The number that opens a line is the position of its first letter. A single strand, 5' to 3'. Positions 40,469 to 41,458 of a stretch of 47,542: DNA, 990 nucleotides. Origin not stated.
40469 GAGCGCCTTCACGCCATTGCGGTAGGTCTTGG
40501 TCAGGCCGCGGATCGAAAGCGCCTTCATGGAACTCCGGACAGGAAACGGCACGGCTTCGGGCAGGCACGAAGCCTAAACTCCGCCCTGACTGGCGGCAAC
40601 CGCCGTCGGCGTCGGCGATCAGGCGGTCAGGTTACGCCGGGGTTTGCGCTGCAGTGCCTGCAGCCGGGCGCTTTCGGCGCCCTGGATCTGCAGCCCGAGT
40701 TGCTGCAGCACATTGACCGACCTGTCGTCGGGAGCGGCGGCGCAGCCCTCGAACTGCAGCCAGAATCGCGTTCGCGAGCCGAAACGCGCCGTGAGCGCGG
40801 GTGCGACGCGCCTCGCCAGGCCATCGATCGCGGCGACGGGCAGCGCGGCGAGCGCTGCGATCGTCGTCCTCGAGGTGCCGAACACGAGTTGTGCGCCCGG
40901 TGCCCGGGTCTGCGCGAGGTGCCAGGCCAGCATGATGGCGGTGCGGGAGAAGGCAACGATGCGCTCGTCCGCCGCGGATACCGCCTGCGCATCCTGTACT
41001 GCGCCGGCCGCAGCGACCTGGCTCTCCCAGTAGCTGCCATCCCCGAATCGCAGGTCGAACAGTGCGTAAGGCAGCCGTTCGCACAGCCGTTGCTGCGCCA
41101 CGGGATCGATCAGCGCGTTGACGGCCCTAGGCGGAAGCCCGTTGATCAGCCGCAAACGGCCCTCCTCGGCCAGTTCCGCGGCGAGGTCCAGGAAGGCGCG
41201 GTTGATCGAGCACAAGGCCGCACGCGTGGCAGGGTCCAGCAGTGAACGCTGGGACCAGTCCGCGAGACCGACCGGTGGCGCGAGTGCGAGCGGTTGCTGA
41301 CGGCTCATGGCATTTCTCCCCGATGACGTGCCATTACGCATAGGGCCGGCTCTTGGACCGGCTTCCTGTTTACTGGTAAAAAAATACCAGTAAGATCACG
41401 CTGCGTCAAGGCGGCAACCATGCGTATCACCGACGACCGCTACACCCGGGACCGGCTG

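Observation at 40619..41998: Divergent FlhC-like / tandem-FlhD-like regulator pair in a non-flagellar, non-ICE context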

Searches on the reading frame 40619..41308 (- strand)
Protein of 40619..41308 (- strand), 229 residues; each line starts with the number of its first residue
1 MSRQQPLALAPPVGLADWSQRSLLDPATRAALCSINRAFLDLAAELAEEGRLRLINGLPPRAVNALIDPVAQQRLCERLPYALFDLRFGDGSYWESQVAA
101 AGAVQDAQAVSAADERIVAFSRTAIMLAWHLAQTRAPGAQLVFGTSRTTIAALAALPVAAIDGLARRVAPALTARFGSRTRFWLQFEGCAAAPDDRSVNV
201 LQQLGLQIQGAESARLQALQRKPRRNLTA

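Call 3: search_protein_families(library=pfam, proteins=[window:40619-41308:-], max_evalue=1)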
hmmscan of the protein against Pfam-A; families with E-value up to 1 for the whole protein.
window:40619-41308:- (229 aa): 0 families
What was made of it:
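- Closest known: BisDC of ICEclc. Different: Here the partner is a tandem FlhD-like protein with no ParB hit (call 3).
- Checked: The protein alone has no Pfam hit (call 3).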

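Call 4: search_protein_families(library=ncbifam, proteins=[window:40619-41308:-], max_evalue=1)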
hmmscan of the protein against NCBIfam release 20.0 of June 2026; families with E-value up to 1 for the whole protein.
window:40619-41308:- (229 aa): 0 families

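Call 6: find_homologous_proteins(query=window:40619-41308:-)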
Query window:40619-41308:- (229 aa): 334 proteins with E <= 0.001 among 8000 candidates; the best 120 are listed.
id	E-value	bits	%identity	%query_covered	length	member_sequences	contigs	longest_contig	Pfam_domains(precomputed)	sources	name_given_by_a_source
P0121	1.7e-139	481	100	100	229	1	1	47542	-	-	-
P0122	2.4e-124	431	89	100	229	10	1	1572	-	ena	-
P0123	2.1e-123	428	88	100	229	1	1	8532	-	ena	-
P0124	4.1e-119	414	85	100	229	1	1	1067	-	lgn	-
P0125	1.3e-117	409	84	100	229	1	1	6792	-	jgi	-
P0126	1.2e-115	403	82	99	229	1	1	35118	-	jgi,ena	-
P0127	1.6e-115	402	84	99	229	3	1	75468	-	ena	-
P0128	1.3e-114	399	83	99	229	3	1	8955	-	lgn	-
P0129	1.8e-113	396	83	100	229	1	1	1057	-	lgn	-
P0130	4.4e-113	394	82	99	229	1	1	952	-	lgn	-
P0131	5.8e-113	394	83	100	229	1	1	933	-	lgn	-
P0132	5.4e-112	391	81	98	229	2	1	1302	-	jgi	jgi:hypothetical protein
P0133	1.1e-111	390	81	98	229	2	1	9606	-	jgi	jgi:hypothetical protein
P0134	1.8e-111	389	80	98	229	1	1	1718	-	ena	-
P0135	2.4e-111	389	81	99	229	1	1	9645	-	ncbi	-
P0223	3.3e-100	352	75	96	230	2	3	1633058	-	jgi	jgi:hypothetical protein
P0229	2.8e-99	349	72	100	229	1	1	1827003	-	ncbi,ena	-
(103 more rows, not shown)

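Call 10: search_solved_structures(query=A1, max_evalue=10, show_alignments=3)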
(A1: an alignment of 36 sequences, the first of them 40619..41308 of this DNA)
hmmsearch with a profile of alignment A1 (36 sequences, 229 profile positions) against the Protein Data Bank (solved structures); distinct sequences matched with E-value up to 10: 9.
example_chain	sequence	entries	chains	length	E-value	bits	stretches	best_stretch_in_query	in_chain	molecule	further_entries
5mxe_A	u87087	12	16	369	0.0033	20.3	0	102-137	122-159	Photorhabdus asymbiotica lectin PHL | lectin PHL | Photorhabdus asymbitoca lectin PHL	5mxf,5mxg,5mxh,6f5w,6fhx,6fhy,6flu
8q83_A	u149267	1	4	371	0.0059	19.5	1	94-136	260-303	Photorhabdus luminescens subsp. laumondii TTO1 complete genome segment 3/17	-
6rfz_A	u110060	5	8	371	0.075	15.8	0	110-137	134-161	lectin PLL2 from Photorhabdus laumondii | Photorhabdus luminescens subsp. laumondii TTO1 complete genome segment 3/17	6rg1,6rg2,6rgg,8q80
1odg_A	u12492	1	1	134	1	12.1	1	177-208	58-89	DNA MISMATCH ENDONUCLEASE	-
1vsr_A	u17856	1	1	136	1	12.1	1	177-208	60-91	PROTEIN (VSR ENDONUCLEASE)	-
8q82_A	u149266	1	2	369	1.9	11.3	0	110-137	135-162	Photorhabdus luminescens subsp. laumondii TTO1 complete genome segment 3/17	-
8q7u_A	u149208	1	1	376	2.2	11.1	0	108-138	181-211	Photorhabdus luminescens subsp. laumondii TTO1 complete genome segment 3/17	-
5c9l_A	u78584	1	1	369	2.7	10.8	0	108-139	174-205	PLL lectin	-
5c9o_A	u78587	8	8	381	3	10.6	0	108-138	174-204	PLL lectin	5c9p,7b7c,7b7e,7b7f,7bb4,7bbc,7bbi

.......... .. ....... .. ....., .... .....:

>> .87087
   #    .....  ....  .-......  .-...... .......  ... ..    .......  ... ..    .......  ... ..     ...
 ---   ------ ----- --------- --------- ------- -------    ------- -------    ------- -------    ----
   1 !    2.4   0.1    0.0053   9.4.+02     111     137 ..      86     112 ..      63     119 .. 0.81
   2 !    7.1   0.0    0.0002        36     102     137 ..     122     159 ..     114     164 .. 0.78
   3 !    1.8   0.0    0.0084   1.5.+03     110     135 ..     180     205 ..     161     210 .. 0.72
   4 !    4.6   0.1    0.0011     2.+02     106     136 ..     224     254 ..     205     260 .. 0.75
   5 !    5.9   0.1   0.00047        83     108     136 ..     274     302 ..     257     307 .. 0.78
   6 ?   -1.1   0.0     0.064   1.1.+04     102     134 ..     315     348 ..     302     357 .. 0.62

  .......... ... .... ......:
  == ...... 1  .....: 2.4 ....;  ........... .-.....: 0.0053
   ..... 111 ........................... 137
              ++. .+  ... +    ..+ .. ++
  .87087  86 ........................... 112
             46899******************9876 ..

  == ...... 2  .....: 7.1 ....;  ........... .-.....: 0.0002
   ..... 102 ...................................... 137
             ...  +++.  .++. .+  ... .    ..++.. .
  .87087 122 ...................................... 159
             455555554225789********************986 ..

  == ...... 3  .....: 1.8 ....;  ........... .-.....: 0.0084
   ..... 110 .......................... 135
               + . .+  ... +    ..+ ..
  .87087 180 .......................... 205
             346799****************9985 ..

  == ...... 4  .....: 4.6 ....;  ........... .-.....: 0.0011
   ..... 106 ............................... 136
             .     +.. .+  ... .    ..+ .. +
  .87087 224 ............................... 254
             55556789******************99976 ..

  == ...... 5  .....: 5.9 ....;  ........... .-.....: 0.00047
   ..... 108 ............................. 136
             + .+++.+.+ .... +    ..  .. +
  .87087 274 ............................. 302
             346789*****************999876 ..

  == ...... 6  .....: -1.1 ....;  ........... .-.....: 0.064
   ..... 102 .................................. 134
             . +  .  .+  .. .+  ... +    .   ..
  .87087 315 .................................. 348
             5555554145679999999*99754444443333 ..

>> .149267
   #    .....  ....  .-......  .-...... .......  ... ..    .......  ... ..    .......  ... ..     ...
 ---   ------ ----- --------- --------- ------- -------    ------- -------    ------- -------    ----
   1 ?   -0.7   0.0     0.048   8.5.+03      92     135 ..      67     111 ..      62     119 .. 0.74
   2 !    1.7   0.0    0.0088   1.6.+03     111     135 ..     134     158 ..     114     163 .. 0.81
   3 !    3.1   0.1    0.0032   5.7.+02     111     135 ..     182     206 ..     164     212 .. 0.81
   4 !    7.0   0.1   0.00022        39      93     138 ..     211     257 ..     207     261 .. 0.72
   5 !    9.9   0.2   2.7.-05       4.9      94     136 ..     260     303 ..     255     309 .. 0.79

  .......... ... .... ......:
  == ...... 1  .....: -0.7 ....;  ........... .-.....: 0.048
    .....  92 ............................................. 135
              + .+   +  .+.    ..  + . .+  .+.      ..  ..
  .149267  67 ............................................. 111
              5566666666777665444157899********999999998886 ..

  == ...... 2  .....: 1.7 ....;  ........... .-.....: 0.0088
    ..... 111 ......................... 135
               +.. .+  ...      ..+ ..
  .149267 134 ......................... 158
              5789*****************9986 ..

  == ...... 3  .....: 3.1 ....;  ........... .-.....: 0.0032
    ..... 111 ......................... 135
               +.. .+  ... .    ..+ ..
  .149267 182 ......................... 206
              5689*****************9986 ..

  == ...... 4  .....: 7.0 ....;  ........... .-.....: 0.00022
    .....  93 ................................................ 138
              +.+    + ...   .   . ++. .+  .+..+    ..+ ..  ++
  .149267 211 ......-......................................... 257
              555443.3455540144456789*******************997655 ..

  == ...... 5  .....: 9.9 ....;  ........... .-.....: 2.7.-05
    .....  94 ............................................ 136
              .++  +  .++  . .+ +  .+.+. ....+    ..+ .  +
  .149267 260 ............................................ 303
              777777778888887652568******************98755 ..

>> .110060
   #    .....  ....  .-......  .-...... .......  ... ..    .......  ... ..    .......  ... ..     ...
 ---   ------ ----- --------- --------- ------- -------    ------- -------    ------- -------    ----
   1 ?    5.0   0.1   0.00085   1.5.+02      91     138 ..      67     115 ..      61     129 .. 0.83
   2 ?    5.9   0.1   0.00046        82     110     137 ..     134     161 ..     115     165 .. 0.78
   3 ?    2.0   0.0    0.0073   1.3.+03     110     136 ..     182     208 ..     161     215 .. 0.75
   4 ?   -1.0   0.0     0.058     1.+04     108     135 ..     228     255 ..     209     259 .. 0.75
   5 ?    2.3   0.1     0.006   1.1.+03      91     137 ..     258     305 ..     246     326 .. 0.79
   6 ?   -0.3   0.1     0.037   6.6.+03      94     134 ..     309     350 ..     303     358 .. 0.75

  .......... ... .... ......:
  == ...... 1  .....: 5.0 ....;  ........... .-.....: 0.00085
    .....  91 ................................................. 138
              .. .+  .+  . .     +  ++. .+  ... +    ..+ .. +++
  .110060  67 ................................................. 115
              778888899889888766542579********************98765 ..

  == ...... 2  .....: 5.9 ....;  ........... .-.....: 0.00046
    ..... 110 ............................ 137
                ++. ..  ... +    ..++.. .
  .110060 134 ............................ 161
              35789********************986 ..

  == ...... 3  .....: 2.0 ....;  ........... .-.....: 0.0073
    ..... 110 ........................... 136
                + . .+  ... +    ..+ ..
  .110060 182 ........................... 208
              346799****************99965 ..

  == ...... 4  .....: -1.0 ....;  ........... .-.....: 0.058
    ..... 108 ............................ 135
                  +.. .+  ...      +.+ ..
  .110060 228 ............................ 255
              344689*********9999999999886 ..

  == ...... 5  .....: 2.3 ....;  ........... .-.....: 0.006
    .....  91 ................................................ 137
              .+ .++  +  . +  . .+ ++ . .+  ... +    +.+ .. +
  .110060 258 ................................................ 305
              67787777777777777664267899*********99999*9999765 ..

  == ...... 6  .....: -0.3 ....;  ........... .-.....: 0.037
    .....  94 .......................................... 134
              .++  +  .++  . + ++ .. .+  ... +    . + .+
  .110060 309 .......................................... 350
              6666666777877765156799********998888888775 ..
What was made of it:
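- Tried and rejected: The profile of the close clade (A1) against PDB sequences gave only spurious lectin-repeat hits and no FlhD (call 10).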

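Call 17: find_encoding_contigs(protein=window:40619-41308:-, flank=10000, max_places=3)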
Protein window:40619-41308:- (229 aa): no gene with exactly this product is on record in the collection.
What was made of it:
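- Tried and rejected: The window's own 229-aa protein is not on record in the contig index (call 17).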

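Call 18: find_encoding_contigs(protein=P0223, flank=10000, max_places=3)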
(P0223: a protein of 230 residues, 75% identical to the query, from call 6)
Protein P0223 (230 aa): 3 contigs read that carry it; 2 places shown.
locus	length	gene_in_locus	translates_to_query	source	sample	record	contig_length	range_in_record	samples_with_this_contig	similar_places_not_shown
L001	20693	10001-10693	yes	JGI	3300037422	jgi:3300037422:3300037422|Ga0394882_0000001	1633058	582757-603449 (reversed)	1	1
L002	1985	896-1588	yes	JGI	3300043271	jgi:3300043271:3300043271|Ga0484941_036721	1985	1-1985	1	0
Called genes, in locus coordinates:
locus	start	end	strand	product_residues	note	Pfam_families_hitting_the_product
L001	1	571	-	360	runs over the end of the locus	-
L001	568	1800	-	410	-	PF00764:Arginosuc_synth, PF20979:Arginosuc_syn_C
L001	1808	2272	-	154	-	PF01316:Arg_repressor, PF02863:Arg_repressor_C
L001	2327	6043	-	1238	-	PF27051:TamB_N, PF04357:TamB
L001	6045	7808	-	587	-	PF07244:POTRA (faint), PF17243:POTRA_TamA_1, PF01103:Omp85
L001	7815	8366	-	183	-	PF13548:DUF4126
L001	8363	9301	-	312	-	PF09296:NUDIX-like, PF09297:Zn_ribbon_NUD, PF00293:NUDIX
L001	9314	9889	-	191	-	-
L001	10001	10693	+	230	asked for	-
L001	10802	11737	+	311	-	PF00005:ABC_tran, PF13304:AAA_21 (weak), PF13732:DrrA1-3_C (weak)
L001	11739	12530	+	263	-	PF01061:ABC2_membrane, PF12698:ABC2_membrane_3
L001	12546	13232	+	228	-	PF02586:SRAP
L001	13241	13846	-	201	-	PF07027:DUF1318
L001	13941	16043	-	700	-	-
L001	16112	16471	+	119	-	PF07237:DUF1428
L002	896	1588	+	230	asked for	-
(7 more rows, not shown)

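Call 19: find_encoding_contigs(protein=P0229, flank=10000, max_places=2)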
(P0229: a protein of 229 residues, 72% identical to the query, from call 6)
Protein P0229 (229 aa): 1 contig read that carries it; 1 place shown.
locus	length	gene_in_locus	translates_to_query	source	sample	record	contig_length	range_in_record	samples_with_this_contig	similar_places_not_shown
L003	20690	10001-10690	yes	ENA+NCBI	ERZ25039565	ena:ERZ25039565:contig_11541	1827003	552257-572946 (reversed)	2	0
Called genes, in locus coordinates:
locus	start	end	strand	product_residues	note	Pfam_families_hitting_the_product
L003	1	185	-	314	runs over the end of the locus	PF00696:AA_kinase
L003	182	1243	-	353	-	PF01118:Semialdhyde_dh, PF22698:Semialdhyde_dhC_1, PF02774:Semialdhyde_dhC (weak)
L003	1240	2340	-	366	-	-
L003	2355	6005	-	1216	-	PF27051:TamB_N, PF04357:TamB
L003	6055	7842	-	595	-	PF17243:POTRA_TamA_1, PF07244:POTRA (faint), PF01103:Omp85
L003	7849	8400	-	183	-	PF13548:DUF4126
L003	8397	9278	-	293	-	PF09296:NUDIX-like, PF09297:Zn_ribbon_NUD (weak), PF00293:NUDIX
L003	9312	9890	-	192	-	-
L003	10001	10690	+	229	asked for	-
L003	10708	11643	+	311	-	PF00005:ABC_tran, PF13304:AAA_21 (weak)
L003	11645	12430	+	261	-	PF01061:ABC2_membrane, PF12698:ABC2_membrane_3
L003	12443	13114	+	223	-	PF02586:SRAP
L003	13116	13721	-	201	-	PF07027:DUF1318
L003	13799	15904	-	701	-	-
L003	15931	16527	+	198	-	PF13590:DUF4136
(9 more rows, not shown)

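Call 22: predict_structure(alignment_id=A1)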
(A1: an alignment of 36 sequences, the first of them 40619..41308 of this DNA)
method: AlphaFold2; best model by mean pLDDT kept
length: 229 residues; sequences in the alignment: 36
mean_pLDDT: 66.6   pTM: 0.67
mean pLDDT of the five models: 66.6, 59.4, 57.8, 52.8, 47.2
residues with pLDDT >= 90: 14; 70-90: 103; 50-70: 47; < 50: 65
segments of 3 or more residues with pLDDT < 50: 1-21, 54-58, 106-109, 178-191, 209-229
pLDDT, mean of each block of 10 residues (from residue 1): 29 38 71 85 77 52 69 76 70 85 59 81 90 84 80 90 87 60 44 61 58 42 40
secondary structure, 60 per line:
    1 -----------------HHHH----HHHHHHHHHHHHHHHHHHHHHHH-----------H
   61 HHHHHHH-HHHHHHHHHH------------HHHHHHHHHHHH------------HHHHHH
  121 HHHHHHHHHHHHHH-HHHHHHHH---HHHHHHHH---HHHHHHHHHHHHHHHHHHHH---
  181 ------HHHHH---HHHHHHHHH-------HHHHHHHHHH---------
elements in order: H18-21 H26-48 H60-67 H69-78 H91-102 H115-134 H136-143 H147-154 H158-177 H187-191 H195-203 H211-220

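Call 25: search_protein_representatives(alignment_id=A1)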
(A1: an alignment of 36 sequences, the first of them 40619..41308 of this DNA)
Query: 36 sequences, 229 profile positions. Proteins with E-value up to 0.001 (for the whole library): 548; up to 1e-10: 133; up to 1e-30: 18. The best 150 are listed.
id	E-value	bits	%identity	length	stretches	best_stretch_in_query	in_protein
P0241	3.5e-91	321.2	-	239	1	1-224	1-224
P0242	4.4e-73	262.0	-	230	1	1-143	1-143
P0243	2.3e-72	259.7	-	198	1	1-171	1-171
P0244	1.6e-57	211.1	-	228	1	1-226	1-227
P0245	1.7e-54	201.2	-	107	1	1-107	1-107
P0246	3.5e-49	183.8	-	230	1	1-226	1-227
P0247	1.0e-47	179.1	-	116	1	113-227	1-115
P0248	1.2e-47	178.9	-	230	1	1-226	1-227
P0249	3.6e-46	174.0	-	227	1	1-226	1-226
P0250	1.0e-42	162.7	-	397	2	1-111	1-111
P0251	6.1e-41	156.9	-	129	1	1-90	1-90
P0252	2.1e-38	148.6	-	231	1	1-227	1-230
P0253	4.4e-38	147.5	-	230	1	1-227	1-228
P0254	1.3e-34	136.1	-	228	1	7-227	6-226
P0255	2.0e-33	132.3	-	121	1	55-136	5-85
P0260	8.0e-25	104.1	-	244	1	16-225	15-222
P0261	3.0e-24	102.3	-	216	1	13-216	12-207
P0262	6.5e-24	101.2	-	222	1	18-212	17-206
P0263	7.7e-24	100.9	-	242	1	14-225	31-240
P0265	1.0e-22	97.3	-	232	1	18-227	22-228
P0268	1.3e-20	90.4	-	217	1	20-214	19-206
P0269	1.3e-20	90.3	-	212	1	16-208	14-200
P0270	1.7e-20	90.0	-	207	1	18-212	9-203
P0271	3.8e-20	88.8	-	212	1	16-211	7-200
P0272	4.8e-20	88.5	-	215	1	17-211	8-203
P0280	2.8e-18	82.7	-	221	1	6-216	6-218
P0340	1.9e-12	63.6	-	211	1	67-214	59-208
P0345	3.4e-12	62.8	-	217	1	3-208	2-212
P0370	8.8e-11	58.2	-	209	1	26-195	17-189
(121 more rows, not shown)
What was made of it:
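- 40619..41308 (-): Tandem FlhD-like protein gene (229 aa). The family has 548 clusters at 50% identity, nearly all 200-245 aa and matched over the full length (call 25).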

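Call 27: fold_search(model_id=the predicted structure, library=pdb)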
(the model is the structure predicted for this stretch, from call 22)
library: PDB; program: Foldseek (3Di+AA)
matches with E <= 10: 191; with E <= 0.001: 0
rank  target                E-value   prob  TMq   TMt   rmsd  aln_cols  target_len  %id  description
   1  7vg4_F                6.7e-01  0.09  0.14  0.16  19.0       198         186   16  10,5-methenyltetrahydrofolate cyclohydrolase from Methylobacterium extorquens AM1 strain (released 2022-07-06)
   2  7vg4_C                8.4e-01  0.10  0.16  0.18  19.6       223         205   13  10,5-methenyltetrahydrofolate cyclohydrolase from Methylobacterium extorquens AM1 strain (released 2022-07-06)
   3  1r0d_B                8.8e-01  0.08  0.15  0.17  18.5       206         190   11  HIP1R THATCH DOMAIN CORE (released 2004-07-06)
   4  7vg4_A                1.5e+00  0.07  0.15  0.16  20.1       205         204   13  10,5-methenyltetrahydrofolate cyclohydrolase from Methylobacterium extorquens AM1 strain (released 2022-07-06)
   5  1r0d_A                1.6e+00  0.07  0.15  0.17  18.9       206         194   11  HIP1R THATCH DOMAIN CORE (released 2004-07-06)
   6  7vlx_A                2.1e+00  0.04  0.15  0.14  18.4       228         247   12  Cryo-EM structures of Listeria monocytogenes man-PTS (released 2021-12-01)
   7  9p88_R                2.2e+00  0.04  0.14  0.12  18.6       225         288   13  NTSR1-G11-NTS(8-13) Complex in the Non-Canonical, AHD Open State (NC-Open-Apo) (released 2026-03-25)
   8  8qae_A                2.3e+00  0.07  0.16  0.17  18.7       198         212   14  X-ray crystal structure of a de novo designed single-chain antiparallel 6-helix alpha-helical barrel, sc-apCC-6-SLLA (released 2024-07-03)
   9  7dyr_B                2.3e+00  0.04  0.14  0.13  18.5       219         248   12  CryoEM Structure of Mannose Transporter ManYZ and Microcin E492 (MceA) complex (released 2021-09-01)
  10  9kt8_R                2.6e+00  0.05  0.16  0.14  19.0       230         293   12  Cryo-EM structure of HCA2-Gi complex with acifran (released 2025-12-10)
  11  9ije_R                2.6e+00  0.03  0.12  0.12  17.2       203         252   16  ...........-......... human beta3 adrenergic receptor (released 2024-08-21)
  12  9o36_R                2.8e+00  0.04  0.15  0.13  19.4       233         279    9  CryoEM structure of mu-opioid receptor - Gi protein complex bound to fluornitrazene (FNZ) (released 2026-04-01)
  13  4zvb_B                3.0e+00  0.09  0.17  0.23  12.9       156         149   13  Crystal structure of globin domain of the E. coli DosC - form II (ferrous) (released 2015-11-11)
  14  3syv_D                3.0e+00  0.04  0.15  0.14  32.0       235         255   13  Crystal structure of mPACSIN 3 F-BAR domain mutant (released 2012-05-16)
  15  4zva_A                3.2e+00  0.08  0.17  0.23  13.0       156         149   13  Crystal structure of globin domain of the E. coli DosC - form I (ferric) (released 2015-11-11)
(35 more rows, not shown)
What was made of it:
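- Foldseek on the 229-aa model lists FlhD chains with probability 0.80-0.87 and rmsd 1.2-2.6 A (call 27). The 229-aa model is mediocre (pLDDT 66.6), and its FlhD matches have Foldseek E-values of about 4 (calls 22 and 27).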

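Call 28: search_protein_families(library=pfam, alignment_id=A3, max_evalue=1)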
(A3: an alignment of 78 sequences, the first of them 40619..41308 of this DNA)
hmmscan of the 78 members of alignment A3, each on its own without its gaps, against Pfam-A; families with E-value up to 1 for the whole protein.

A. member 1, window:40619-41308:- (229 aa): 0 families

B. families by the number of members that match (of 78 scanned): 15 families
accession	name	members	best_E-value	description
PF05247.18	FlhD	34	5.5e-07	Flagellar transcriptional activator (FlhD)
PF11198.13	DUF2857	3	3.3e-05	Protein of unknown function (DUF2857)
PF01899.21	MNHE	2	0.091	Na+/H+ ion antiporter subunit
PF16577.11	UBA_5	1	0.049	UBA domain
PF06519.16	TolA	1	0.052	TolA C-terminal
PF20271.3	CATASP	1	0.058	CATRA-Associated Small Protein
PF25392.1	MS_channel_TM1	1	0.087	Mechanosensitive ion channel, transmembrane helix 1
PF20232.3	T6SS_FHA_C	1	0.097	C-terminal domain of Type VI secretion system FHA protein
PF02607.22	B12-binding_2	1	0.18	B12 binding domain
PF18103.7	SH3_11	1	0.18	Retroviral integrase C-terminal SH3 domain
PF24213.1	DUF7434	1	0.18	Family of unknown function (DUF7434)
PF04473.18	DUF553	1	0.2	Transglutaminase-like domain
PF06767.16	Sif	1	0.25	Sif protein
PF20023.5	WSLR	1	0.31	Wolframin Sel1-like repeat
PF11277.13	Med24_N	1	0.38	Mediator complex subunit 24 N-terminal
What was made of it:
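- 40619..41308 (-): 34 of 78 members hit Pfam FlhD (call 28).
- Closest known: BisDC of ICEclc. Different: Three of 78 tandem-FlhD family members do hit DUF2857 weakly (call 28).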
